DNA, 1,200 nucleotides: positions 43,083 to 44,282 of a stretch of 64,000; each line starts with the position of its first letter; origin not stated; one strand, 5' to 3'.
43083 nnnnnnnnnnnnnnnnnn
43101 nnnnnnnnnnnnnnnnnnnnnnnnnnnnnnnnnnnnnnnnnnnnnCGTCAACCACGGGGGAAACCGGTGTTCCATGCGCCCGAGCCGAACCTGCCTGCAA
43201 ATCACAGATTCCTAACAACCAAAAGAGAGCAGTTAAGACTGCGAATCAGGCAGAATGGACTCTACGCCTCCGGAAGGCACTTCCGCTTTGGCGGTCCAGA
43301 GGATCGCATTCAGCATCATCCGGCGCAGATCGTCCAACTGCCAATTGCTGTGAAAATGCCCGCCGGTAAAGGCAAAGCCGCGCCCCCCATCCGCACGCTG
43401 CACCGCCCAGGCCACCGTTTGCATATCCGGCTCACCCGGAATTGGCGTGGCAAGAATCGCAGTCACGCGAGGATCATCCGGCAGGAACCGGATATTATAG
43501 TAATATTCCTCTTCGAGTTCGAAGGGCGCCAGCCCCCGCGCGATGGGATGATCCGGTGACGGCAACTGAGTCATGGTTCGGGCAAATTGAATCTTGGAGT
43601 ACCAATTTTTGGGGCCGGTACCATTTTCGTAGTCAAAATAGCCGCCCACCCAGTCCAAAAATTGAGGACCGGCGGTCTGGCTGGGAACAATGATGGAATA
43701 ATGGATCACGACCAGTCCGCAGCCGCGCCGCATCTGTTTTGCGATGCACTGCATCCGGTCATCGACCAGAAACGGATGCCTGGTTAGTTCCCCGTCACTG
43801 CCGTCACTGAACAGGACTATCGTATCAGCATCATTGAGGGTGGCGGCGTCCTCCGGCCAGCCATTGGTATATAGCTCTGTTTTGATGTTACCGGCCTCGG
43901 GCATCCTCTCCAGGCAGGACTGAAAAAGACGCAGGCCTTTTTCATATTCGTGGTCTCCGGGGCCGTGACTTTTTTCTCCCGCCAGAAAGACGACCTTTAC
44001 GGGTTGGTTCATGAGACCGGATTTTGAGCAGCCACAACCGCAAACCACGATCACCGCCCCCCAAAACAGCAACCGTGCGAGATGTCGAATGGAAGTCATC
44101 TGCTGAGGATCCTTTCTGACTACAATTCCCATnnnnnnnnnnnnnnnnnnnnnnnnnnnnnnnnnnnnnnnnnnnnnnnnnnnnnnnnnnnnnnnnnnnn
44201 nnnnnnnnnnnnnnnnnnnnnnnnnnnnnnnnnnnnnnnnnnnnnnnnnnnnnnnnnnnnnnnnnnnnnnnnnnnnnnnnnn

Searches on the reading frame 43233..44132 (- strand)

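Call 69: search_protein_families(library=pfam, proteins=[window:43233-44132:-], max_evalue=0.00001)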
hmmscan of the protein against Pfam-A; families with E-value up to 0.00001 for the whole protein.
window:43233-44132:- (299 aa): 1 family
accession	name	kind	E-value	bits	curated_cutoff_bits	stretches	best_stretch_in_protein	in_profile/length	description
PF06283.17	ThuA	-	2e-19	71.1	33.4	1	66-280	19-209/209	Trehalose utilisation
